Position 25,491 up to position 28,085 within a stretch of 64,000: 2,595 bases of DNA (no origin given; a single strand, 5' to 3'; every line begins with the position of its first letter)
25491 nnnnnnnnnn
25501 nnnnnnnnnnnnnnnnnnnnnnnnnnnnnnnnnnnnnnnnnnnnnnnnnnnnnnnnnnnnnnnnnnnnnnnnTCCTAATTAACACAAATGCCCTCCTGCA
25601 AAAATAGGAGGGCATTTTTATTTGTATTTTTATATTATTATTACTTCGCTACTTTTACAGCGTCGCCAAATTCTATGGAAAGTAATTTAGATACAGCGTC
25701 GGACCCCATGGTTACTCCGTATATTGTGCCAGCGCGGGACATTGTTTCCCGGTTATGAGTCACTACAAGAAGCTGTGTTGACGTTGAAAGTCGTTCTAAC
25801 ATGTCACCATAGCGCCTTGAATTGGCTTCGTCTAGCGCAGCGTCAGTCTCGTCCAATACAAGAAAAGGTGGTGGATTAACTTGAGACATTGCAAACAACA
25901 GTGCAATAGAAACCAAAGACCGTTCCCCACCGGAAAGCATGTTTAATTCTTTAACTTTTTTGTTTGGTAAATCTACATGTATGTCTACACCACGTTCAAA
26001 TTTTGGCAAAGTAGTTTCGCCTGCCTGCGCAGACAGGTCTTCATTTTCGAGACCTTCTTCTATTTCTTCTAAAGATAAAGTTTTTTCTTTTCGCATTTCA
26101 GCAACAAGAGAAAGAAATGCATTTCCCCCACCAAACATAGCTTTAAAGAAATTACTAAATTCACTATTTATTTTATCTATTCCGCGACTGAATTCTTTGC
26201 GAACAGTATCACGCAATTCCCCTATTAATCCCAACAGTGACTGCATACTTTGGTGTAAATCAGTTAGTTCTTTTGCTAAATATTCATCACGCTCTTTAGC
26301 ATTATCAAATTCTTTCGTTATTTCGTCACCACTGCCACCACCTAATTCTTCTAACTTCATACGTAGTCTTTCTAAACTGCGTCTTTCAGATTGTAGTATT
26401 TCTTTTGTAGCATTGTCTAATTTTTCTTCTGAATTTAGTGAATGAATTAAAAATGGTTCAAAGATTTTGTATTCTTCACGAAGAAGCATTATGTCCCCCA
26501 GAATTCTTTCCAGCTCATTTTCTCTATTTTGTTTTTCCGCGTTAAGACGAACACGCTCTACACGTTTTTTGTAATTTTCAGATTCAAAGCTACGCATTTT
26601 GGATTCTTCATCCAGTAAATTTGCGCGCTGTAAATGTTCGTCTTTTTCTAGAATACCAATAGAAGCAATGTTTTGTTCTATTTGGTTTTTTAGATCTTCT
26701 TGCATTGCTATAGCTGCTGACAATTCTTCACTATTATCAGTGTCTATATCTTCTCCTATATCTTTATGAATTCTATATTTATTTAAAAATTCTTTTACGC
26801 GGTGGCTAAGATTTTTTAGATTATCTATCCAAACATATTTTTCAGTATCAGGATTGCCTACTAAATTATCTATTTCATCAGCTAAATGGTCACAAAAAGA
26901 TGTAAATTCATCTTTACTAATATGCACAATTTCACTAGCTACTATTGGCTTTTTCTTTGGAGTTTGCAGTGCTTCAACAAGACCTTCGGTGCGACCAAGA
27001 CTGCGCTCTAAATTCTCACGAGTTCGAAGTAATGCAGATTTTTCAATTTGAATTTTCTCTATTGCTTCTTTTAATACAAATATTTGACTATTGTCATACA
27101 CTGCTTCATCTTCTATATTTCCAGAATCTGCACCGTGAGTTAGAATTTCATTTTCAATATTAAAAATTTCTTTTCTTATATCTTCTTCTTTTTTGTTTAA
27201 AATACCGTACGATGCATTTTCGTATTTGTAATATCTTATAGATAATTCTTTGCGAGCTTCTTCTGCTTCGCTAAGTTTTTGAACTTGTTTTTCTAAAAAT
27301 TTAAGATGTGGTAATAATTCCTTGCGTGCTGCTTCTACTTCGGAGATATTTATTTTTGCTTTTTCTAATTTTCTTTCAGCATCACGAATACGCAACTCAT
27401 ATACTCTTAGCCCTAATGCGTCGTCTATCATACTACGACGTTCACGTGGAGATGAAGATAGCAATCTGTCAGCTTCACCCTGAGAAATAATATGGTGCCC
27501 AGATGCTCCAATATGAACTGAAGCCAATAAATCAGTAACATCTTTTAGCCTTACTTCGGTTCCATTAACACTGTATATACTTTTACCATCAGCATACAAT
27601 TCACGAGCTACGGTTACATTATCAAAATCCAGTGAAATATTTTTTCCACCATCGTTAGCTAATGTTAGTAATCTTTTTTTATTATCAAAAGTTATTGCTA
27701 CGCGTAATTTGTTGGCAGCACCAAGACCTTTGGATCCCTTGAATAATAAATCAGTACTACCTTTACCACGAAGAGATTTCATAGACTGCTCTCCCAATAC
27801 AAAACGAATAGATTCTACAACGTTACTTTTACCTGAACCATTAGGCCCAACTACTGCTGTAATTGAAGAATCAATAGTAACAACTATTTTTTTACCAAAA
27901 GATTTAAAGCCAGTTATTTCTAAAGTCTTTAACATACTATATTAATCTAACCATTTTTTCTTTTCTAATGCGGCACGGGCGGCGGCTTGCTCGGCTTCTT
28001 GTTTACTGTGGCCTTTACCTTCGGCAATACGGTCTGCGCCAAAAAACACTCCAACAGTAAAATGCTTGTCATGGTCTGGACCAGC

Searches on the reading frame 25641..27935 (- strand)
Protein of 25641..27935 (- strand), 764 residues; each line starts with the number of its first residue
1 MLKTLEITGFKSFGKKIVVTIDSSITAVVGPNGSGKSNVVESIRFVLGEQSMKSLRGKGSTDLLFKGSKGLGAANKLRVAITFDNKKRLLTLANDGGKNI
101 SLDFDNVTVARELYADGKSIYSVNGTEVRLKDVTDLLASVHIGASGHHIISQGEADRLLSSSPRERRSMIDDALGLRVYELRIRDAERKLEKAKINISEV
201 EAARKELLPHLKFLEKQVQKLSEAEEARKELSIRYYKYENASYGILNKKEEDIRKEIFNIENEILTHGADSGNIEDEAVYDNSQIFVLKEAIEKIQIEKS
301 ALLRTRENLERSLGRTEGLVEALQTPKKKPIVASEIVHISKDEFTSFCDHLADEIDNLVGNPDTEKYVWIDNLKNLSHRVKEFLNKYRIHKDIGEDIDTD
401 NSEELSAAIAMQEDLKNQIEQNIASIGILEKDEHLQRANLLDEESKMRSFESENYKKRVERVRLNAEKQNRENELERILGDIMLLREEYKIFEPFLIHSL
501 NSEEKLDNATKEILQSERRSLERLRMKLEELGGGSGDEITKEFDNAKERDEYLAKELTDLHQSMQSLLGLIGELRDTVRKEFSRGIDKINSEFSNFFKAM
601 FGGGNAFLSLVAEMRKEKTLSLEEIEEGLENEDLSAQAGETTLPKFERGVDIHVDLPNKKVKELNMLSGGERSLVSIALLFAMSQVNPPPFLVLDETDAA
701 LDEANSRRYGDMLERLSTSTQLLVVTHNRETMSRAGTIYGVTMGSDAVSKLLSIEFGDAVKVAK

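Call 8: search_protein_families(library=ncbifam, proteins=[window:25641-27935:-], max_evalue=1)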
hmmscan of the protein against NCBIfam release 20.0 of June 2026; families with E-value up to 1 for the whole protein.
window:25641-27935:- (764 aa): 88 families (the best 25 are shown)
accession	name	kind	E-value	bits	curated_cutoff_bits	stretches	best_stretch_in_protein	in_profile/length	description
TIGR02168.1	SMC_prok_B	equivalog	5.8e-140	468.1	567.35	2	2-327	2-318/1181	chromosome segregation protein SMC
TIGR02169.1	SMC_prok_A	equivalog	8.7e-81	272.1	729.4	3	2-305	2-295/1165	chromosome segregation protein SMC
TIGR00634.1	recN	equivalog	1.1e-14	54.4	407.85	2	666-729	440-503/563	DNA repair protein RecN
NF002572.0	PRK02224.1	equivalog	7e-14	51.1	1087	2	2-580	3-444/888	DNA double-strand break repair ATPase Rad50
NF002244.0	PRK01156.1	equivalog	1e-11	43.7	847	2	19-260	19-244/895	DNA double-strand break repair ATPase Rad50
TIGR04521.1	ECF_ATPase_2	equivalog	6.5e-11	41.8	330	2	624-734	105-210/279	energy-coupling factor transporter ATPase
NF040873.1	AztA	equivalog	8.2e-11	41.8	220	2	656-735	109-185/191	zinc ABC transporter ATP-binding protein AztA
TIGR00611.2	recf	equivalog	1.2e-10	41.1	172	2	2-94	1-89/339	DNA replication/repair protein RecF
TIGR04520.1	ECF_ATPase_1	equivalog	1.4e-10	41.1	315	2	624-739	98-207/269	energy-coupling factor transporter ATPase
NF041034.1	Rad50_Sulf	equivalog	2e-10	39.3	1000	2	663-735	776-851/872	DNA double-strand break repair ATPase Rad50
TIGR02857.1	CydD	equivalog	6.2e-10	38.6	435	1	665-738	457-526/529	thiol reductant ABC exporter subunit CydD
TIGR00972.1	3a0107s01c2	equivalog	6.7e-10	38.7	343.2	2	660-734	138-208/248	phosphate ABC transporter ATP-binding protein PstB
NF008121.0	PRK10869.1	equivalog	2.1e-09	36.4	418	2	666-727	430-491/553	DNA repair protein RecN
TIGR02203.1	MsbA_lipidA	equivalog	5.1e-09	35.2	602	1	665-739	469-539/572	lipid A export permease/ATP-binding protein MsbA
NF007601.2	PRK10247.1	equivalog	7.2e-09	35.4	292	1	656-737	120-200/204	iron efflux ABC transporter ATP-binding subunit FetA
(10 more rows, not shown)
